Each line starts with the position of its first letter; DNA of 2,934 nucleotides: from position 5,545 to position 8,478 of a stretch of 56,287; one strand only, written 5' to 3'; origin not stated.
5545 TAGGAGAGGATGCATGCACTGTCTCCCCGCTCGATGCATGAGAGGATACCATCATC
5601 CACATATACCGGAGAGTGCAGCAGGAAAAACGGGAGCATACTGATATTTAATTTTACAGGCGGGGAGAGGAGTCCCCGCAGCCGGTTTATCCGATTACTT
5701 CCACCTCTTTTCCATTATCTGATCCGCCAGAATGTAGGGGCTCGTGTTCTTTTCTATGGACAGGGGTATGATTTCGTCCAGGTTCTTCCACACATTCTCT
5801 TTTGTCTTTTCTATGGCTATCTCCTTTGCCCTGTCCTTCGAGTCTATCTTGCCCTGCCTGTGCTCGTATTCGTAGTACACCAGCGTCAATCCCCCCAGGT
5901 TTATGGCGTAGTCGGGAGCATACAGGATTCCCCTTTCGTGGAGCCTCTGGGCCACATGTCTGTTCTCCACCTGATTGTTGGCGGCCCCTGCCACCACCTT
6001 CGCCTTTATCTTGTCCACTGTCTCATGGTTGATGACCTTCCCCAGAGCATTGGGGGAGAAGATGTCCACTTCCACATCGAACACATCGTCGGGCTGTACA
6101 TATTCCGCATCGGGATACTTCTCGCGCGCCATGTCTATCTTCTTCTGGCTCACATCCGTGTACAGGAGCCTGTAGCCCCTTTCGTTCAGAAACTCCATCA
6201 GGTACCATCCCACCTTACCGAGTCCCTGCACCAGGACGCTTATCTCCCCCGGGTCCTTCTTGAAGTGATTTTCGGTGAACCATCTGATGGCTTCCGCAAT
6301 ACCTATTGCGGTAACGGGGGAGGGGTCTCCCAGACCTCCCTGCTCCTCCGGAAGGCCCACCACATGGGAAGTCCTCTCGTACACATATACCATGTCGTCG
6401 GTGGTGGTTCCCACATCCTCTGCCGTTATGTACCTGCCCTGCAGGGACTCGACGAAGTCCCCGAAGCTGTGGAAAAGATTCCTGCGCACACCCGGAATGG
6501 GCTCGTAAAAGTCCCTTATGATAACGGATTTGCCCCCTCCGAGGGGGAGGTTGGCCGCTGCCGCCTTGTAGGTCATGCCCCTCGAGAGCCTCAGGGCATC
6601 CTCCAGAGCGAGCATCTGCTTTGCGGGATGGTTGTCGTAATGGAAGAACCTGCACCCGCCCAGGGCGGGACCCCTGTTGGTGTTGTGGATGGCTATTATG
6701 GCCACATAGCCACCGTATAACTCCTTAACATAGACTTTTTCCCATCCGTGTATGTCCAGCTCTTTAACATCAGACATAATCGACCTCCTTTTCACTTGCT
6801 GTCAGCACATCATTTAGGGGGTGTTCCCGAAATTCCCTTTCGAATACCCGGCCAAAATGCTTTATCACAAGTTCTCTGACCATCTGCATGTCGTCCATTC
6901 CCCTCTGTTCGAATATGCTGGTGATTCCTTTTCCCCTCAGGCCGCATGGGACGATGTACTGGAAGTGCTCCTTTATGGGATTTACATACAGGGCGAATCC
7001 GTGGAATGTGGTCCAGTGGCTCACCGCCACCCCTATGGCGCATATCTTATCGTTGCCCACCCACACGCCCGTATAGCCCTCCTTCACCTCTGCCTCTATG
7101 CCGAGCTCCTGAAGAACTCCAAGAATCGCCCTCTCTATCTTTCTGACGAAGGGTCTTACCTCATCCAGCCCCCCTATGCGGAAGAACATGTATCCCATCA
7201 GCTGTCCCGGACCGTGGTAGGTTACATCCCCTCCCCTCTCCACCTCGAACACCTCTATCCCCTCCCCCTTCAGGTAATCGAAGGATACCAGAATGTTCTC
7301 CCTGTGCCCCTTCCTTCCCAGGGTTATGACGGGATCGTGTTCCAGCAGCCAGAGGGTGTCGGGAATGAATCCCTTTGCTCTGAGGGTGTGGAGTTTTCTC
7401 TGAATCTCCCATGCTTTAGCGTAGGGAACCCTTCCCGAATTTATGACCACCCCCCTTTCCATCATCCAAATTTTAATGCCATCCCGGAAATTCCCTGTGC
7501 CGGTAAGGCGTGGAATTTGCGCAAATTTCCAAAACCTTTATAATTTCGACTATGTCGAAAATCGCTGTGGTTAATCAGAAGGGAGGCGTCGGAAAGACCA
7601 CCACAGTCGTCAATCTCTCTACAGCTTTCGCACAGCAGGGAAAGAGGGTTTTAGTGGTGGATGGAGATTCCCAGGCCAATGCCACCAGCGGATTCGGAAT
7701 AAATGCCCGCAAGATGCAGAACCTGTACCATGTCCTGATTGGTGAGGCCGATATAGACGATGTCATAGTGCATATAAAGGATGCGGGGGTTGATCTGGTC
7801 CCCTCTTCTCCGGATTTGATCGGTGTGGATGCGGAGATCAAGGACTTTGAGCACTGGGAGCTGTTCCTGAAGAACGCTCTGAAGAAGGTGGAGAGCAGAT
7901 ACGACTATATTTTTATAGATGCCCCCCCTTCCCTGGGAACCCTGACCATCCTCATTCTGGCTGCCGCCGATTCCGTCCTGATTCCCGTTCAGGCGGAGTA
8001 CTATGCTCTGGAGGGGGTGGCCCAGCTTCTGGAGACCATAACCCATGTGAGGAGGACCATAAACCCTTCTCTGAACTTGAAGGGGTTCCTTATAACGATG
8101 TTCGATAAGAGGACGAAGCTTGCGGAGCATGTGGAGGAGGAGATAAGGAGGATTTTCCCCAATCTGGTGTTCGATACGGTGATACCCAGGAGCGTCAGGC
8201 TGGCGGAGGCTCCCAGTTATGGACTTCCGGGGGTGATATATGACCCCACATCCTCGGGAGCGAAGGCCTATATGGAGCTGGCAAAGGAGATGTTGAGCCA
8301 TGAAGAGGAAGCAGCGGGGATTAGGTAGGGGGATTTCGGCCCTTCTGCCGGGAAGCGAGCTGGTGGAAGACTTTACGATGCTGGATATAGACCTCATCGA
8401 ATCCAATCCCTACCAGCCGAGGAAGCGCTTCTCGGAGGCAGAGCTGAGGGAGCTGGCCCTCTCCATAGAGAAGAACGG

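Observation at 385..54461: TAnAAT -10 boxes placed 6-8 nt before start codons: pervasive leaderless gene starts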

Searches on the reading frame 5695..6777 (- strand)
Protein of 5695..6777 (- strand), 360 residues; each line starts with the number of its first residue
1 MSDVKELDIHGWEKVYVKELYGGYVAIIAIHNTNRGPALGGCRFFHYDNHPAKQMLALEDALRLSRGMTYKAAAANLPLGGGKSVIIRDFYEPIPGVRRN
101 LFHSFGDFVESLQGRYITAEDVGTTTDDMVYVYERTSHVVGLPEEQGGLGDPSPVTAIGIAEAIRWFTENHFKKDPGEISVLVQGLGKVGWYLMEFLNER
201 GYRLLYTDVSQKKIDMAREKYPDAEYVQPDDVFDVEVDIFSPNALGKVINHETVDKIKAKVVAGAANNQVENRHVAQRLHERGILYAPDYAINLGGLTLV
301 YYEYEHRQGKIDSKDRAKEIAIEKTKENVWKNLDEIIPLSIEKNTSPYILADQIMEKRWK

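Call 53: search_protein_families(library=pfam, proteins=[window:5695-6777:-], max_evalue=0.00001)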
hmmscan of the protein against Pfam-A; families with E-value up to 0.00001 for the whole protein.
window:5695-6777:- (360 aa): 2 families
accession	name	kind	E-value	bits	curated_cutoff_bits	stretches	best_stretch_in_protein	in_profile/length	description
PF02812.23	ELFV_dehydrog_N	-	8.2e-22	77.7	25.3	1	25-137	22-128/129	Glu/Leu/Phe/Val dehydrogenase, dimerisation domain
PF00208.27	ELFV_dehydrog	-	5.8e-19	69.2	23.4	1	214-312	89-189/241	Glutamate/Leucine/Phenylalanine/Valine dehydrogenase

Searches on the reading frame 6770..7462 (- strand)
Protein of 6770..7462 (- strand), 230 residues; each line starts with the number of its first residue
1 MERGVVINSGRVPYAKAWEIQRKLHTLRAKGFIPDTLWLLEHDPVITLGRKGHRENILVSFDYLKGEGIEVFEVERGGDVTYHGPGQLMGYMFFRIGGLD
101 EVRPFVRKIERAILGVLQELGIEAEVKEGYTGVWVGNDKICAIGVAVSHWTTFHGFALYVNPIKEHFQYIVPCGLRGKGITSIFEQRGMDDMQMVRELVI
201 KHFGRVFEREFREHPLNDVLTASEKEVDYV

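Call 40: search_protein_families(library=pfam, proteins=[window:6770-7462:-])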
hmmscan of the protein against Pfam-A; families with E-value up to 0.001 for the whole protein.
window:6770-7462:- (230 aa): 1 family
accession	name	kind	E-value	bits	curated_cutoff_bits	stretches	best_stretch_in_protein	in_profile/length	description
PF21948.1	LplA-B_cat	-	4.3e-46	157.8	27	1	13-203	1-199/200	Lipoyl protein ligase A/B catalytic domain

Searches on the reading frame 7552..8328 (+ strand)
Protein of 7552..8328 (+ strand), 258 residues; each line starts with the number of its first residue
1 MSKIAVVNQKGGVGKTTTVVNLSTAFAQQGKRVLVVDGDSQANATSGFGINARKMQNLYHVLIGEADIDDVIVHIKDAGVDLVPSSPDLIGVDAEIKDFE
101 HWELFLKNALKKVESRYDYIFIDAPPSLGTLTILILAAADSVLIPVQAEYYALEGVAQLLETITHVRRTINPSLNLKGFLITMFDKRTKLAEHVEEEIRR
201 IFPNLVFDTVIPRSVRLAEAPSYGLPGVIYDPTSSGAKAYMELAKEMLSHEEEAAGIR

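Call 6: find_related_loci(query=window:7552-8328:+, collection=genome_contigs, flank=3000)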
Query window:7552-8328:+ (258 aa) in genome_contigs; peptide patterns used: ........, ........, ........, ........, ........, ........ (x = any residue, [..] = any of these).
592 stretches matched a pattern (row limit reached: there are more); 572 encode a relative of the query (tblastn E <= 1e-3); the best 80 are kept; 80 distinct loci.
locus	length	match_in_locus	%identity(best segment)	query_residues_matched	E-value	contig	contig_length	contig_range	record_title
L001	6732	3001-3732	58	3-250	1e-90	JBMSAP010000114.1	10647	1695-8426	MAG: Candidatus Caldipriscus sp. isolate Caldipriscus-CON-C-r02 Caldipriscus-CON-C-r02_k141_360290, whole genome shotgun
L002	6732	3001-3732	58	3-250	1e-90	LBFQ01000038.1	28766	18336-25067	MAG: Candidatus Caldipriscus sp. T1.2 2547288298_T1.2_scf1119030633817.38, whole genome shotgun sequence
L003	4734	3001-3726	59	3-247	1e-88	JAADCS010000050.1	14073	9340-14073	MAG: Thermotogota bacterium isolate L_MaxBin.031 contig-127_4608, whole genome shotgun sequence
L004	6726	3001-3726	58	3-247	9e-88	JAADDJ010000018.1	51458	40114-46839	MAG: Thermotogota bacterium isolate L_MaxBin.116 contig-127_315, whole genome shotgun sequence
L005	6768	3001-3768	51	4-258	1e-82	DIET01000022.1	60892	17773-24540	MAG TPA_asm: Peptococcaceae bacterium UBA5767 UBA5767_contig_30697, whole genome shotgun sequence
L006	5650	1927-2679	55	4-253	2e-82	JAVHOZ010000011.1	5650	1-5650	MAG: Candidatus Magasanikbacteria bacterium isolate WB02no2_37_9 NODE_12704_length_5650_cov_5.981233, whole genome shotg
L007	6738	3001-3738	54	4-248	2e-82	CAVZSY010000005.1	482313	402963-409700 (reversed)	MAG: Candidatus Eremiobacteraeota bacterium isolate MFD09495.bin.2.4 genome assembly, contig: contig_3256, whole genome 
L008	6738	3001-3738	53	4-248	3e-82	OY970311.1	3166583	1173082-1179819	MAG: Candidatus Eremiobacteraeota bacterium isolate MFD04463.bin.c.13 genome assembly, chromosome: 1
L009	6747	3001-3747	53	5-250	3e-82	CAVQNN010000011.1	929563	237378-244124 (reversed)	MAG: uncultured Actinomycetes bacterium isolate MFD00905.bin.2.220 genome assembly, contig: contig_7518, whole genome sh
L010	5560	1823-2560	53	4-248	9e-82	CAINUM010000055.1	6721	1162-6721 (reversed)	MAG: Candidatus Magasanikbacteria bacterium isolate Kiruna_bin-08293 genome assembly, contig: bin-08293:055/107, whole g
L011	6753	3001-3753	53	4-253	1e-81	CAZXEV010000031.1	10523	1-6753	MAG TPA_asm: uncultured Gammaproteobacteria bacterium isolate SRP286056_co3_44 genome assembly, contig: NODE_7517_length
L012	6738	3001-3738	54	4-248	2e-81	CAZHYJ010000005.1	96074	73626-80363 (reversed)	MAG TPA_asm: uncultured Gammaproteobacteria bacterium isolate SRP263991_co7_335 genome assembly, contig: NODE_130_length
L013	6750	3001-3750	52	4-252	2e-81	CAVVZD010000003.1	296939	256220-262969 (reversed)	MAG: Candidatus Eremiobacteraeota bacterium isolate MFD01248.bin.1.104 genome assembly, contig: contig_28550, whole geno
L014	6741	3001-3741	50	4-249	2e-81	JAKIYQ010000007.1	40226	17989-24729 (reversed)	MAG: Bacteroidetes bacterium isolate UR.bin242 UR_contig_2065, whole genome shotgun sequence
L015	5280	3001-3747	55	4-251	5e-81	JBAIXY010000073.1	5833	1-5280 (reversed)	MAG: Vicinamibacterales bacterium isolate bin_279 c_000029865800, whole genome shotgun sequence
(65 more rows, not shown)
